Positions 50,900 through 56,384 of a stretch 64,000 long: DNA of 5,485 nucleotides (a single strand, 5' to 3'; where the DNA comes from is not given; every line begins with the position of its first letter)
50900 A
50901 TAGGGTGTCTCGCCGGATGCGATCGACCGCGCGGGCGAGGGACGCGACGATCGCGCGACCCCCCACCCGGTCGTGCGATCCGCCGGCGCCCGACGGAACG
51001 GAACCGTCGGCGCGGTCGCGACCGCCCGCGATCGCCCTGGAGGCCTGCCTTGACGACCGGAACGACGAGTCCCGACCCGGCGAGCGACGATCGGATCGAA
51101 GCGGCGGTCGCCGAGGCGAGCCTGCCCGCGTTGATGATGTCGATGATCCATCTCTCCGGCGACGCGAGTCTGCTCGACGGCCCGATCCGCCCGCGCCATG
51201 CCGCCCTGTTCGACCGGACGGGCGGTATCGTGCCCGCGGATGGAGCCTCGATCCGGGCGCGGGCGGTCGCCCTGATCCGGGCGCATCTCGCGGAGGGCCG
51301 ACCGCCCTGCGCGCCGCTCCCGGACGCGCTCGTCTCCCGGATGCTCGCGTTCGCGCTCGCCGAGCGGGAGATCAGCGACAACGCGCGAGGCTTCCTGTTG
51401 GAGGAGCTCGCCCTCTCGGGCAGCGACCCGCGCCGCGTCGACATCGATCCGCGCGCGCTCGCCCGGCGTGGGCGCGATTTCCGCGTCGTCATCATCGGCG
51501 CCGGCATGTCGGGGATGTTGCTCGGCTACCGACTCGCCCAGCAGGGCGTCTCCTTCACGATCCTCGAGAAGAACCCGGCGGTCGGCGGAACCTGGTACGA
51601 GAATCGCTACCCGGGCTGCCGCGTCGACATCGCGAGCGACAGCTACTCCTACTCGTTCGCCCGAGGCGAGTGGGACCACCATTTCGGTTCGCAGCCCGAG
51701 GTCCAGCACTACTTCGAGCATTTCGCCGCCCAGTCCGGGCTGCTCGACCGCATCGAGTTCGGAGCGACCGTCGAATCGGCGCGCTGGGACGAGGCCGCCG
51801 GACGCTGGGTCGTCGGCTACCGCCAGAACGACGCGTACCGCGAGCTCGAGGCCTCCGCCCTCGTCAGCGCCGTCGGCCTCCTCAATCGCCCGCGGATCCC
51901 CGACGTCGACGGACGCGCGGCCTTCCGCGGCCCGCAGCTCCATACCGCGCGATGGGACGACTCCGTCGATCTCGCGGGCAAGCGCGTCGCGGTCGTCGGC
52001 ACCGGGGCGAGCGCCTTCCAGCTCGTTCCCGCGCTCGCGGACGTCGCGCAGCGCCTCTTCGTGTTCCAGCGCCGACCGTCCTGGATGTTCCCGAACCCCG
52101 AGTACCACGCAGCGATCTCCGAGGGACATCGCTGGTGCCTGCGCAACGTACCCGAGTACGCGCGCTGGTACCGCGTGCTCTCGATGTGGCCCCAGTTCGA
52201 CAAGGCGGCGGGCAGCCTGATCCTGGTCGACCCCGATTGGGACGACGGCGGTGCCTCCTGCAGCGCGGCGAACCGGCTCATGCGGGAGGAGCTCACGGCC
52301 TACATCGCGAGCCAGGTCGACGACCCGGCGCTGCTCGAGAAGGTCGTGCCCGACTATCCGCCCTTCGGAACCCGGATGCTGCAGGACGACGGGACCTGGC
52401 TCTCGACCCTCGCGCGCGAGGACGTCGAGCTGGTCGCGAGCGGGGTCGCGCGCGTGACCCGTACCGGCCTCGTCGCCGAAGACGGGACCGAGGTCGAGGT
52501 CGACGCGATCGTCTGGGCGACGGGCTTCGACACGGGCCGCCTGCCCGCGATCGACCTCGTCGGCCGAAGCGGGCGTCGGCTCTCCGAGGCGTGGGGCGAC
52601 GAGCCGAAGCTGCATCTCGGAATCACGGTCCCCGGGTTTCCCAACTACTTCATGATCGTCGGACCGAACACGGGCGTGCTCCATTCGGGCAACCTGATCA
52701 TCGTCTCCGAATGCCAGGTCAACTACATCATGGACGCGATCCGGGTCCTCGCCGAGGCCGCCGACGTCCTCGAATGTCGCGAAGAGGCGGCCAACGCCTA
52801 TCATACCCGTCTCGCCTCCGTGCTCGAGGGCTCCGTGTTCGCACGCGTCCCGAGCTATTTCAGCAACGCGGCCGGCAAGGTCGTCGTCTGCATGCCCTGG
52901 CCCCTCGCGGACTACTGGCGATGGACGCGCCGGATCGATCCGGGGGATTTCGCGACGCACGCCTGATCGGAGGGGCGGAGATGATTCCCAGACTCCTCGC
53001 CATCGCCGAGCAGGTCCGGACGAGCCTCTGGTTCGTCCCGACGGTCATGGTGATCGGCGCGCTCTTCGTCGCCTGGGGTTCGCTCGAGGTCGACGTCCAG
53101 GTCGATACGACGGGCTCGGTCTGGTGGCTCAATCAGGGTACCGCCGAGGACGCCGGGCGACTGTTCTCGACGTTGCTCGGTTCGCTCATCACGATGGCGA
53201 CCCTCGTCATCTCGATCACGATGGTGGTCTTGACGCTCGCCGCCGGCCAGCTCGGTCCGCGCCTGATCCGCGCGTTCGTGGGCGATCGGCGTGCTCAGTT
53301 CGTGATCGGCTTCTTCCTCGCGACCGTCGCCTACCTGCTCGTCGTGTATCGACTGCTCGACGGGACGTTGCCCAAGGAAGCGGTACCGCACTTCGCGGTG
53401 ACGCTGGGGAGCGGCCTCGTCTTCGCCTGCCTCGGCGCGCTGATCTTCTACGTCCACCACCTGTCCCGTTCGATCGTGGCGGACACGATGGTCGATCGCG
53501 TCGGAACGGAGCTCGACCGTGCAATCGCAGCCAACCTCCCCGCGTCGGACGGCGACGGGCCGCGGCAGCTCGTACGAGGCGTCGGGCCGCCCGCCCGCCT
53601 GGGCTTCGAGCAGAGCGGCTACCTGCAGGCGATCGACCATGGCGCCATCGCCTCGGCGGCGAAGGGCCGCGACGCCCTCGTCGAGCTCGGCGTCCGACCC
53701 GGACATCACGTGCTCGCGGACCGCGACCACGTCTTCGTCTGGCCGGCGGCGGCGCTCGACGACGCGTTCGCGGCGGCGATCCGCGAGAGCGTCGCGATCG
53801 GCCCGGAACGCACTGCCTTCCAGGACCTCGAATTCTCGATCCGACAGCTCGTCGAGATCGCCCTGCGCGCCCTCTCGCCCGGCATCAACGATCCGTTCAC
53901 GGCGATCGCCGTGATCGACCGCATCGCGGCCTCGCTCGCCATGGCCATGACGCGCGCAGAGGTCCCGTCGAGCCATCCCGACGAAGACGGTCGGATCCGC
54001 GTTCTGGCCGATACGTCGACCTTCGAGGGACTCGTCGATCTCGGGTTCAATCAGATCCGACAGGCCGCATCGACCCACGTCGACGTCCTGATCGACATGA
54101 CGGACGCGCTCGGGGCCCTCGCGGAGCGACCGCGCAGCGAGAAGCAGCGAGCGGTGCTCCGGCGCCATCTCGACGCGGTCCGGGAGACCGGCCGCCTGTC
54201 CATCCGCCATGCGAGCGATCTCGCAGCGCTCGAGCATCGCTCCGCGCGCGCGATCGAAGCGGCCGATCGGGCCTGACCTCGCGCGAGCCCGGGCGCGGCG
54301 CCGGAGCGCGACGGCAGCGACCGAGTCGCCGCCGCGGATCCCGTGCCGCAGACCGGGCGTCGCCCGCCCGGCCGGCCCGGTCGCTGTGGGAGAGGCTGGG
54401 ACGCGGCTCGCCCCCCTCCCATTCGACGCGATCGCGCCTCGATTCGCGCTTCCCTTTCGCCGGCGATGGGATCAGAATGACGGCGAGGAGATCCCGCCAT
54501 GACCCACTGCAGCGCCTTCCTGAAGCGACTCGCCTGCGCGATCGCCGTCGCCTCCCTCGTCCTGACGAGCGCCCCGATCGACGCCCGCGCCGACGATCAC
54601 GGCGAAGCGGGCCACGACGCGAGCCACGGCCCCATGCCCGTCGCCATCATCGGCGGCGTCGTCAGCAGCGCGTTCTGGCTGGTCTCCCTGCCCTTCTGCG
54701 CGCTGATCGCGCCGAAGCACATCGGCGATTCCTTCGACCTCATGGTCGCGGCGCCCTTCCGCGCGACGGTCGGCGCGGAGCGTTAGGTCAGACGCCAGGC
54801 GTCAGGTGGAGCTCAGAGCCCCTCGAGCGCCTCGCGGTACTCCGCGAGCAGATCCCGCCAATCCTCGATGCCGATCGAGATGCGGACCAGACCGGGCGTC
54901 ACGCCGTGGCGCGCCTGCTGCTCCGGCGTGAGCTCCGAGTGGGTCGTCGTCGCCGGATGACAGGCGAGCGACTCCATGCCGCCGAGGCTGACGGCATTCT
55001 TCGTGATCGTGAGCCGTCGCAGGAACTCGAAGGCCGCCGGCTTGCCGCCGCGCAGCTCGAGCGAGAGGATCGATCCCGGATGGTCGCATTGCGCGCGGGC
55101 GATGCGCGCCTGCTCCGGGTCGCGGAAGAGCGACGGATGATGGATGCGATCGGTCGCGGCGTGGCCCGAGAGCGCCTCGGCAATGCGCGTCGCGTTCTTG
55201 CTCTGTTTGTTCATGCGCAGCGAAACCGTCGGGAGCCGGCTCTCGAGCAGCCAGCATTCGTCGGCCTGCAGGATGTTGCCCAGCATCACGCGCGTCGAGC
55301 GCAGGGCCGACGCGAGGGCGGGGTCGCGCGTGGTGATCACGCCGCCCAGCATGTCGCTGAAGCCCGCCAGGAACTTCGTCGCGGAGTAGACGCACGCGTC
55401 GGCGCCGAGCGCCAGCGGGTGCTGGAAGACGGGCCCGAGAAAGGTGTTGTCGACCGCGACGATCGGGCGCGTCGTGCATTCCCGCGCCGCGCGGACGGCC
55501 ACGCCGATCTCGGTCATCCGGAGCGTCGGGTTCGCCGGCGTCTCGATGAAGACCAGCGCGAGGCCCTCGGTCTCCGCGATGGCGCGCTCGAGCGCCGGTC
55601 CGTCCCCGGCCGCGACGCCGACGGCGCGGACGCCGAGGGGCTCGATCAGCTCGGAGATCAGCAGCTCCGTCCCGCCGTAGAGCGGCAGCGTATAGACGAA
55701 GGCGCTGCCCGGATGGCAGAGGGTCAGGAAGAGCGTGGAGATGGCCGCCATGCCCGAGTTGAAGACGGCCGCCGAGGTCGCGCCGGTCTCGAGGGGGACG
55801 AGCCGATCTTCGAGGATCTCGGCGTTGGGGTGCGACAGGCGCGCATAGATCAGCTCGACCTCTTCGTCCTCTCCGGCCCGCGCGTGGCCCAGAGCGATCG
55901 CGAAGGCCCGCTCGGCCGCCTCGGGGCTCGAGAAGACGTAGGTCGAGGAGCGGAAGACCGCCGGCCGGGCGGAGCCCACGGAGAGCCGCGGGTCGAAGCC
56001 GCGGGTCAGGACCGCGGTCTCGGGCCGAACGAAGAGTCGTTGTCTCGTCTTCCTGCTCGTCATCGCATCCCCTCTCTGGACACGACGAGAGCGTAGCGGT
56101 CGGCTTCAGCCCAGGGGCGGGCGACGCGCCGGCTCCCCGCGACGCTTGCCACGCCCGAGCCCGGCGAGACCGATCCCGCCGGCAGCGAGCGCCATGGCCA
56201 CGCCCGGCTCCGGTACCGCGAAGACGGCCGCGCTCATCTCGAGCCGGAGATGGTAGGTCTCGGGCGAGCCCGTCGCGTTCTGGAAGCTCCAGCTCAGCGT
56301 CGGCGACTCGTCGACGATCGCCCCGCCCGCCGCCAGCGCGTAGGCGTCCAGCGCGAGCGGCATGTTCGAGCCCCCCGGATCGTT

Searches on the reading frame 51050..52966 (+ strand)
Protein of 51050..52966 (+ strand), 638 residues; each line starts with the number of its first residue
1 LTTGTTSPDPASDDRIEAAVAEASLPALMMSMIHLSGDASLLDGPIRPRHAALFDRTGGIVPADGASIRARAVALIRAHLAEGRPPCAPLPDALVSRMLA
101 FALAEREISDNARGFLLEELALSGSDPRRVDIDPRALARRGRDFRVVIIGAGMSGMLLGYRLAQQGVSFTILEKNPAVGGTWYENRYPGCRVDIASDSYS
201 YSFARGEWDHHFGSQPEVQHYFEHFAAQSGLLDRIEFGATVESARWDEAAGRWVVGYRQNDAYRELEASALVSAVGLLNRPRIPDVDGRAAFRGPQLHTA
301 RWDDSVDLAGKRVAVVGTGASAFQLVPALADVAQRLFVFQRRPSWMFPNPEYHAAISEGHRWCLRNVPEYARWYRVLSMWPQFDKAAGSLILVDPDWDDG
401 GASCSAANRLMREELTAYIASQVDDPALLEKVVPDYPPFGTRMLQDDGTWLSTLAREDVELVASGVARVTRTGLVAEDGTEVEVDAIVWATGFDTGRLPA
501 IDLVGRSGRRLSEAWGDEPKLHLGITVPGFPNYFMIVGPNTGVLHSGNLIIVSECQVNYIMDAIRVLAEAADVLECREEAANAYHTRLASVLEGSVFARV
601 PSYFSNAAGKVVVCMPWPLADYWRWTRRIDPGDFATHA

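Call 30: search_protein_families(library=pfam, proteins=[window:51050-52966:+], max_evalue=0.001)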
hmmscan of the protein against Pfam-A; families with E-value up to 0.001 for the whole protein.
window:51050-52966:+ (638 aa): 11 families
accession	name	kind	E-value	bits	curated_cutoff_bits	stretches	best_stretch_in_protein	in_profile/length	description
PF07992.20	Pyr_redox_2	-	4.9e-14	52.9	26.1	1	144-350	1-179/291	Pyridine nucleotide-disulphide oxidoreductase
PF00743.25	FMO-like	-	5.6e-14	51.9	22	1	145-347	3-220/532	Flavin-binding monooxygenase-like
PF13450.12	NAD_binding_8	-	3.1e-13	50.2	21.9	1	148-196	1-49/68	NAD(P)-binding Rossmann-like domain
PF13738.12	Pyr_redox_3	-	1.1e-09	38.4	30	1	147-357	1-211/305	Pyridine nucleotide-disulphide oxidoreductase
PF01266.30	DAO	-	5.1e-09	36.5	27.9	1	145-182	1-39/353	FAD dependent oxidoreductase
PF13434.12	Lys_Orn_oxgnase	-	1.6e-07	31.2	21.3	1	217-331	96-209/339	L-lysine 6-monooxygenase/L-ornithine 5-monooxygenase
PF13454.12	NAD_binding_9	-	7.9e-06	26.4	21.8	0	147-202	1-61/155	FAD-NAD(P)-binding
PF01494.25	FAD_binding_3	-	1.4e-05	25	22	1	144-175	2-33/349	FAD binding domain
PF00070.33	Pyr_redox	-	4.7e-05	24.3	22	0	145-178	1-34/82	Pyridine nucleotide-disulphide oxidoreductase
PF00890.30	FAD_binding_2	-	7.1e-05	22.6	20.4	1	146-181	2-37/414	FAD binding domain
PF01946.23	Thi4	-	0.0004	20.1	26.2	0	146-182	20-58/235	Thi4 family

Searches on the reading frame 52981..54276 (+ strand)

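Call 30: search_protein_families(library=pfam, proteins=[window:52981-54276:+], max_evalue=0.001)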
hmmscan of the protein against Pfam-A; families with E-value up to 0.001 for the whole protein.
window:52981-54276:+ (431 aa): 1 family
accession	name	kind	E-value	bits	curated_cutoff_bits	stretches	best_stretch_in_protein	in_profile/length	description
PF10011.15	DUF2254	-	3.1e-106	355.7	28.8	1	13-377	1-366/368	Predicted membrane protein (DUF2254)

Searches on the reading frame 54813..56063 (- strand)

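Call 30: search_protein_families(library=pfam, proteins=[window:54813-56063:-], max_evalue=0.001)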
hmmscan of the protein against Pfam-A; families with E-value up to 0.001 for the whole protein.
window:54813-56063:- (416 aa): 1 family
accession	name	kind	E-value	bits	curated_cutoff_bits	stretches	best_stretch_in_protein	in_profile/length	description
PF01053.26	Cys_Met_Meta_PP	-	4.1e-91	305.8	27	1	16-414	2-381/381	Cys/Met metabolism PLP-dependent enzyme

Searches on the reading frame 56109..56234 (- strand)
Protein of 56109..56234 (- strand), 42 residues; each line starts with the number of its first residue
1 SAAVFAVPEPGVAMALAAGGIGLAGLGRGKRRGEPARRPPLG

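Call 85: search_protein_families(library=ncbifam, proteins=[window:56109-56234:-], max_evalue=10)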
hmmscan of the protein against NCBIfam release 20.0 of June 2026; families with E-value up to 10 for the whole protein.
seq(42 aa): 8 families
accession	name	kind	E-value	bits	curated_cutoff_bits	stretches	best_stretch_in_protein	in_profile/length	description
TIGR02595.1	PEP_CTERM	domain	0.0017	19.1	16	1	7-31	1-24/24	PEP-CTERM sorting domain-containing protein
NF033554.9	floc_PepA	equivalog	0.0035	17.2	80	1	3-32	232-259/261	flocculation-associated PEP-CTERM protein PepA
NF038129.1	PEP_NF038129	equivalog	0.029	14.2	65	1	3-28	167-191/194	NF038129 family PEP-CTERM protein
NF038124.1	PEP_CTERM_TLD_A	exception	0.03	13.9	100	1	4-32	208-235/235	PEP_CTERM-anchored TLD domain-containing protein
NF038125.1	PEP_CTERM_THxN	subfamily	0.033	13.8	85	1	5-32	222-245/246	THxN family PEP-CTERM protein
NF038120.1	PEP_CTERM_QFxxD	subfamily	0.064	13.1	80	1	4-25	190-211/215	NF038120 family PEP-CTERM protein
NF041538.1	PEP_EDSA_1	subfamily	0.071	12.8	100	1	2-32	278-306/307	EDSAP-1 family PEP-CTERM protein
NF038126.1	PEP_CTERM_FxDxF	subfamily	0.19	11.9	50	1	3-26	138-160/165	FxDxF family PEP-CTERM protein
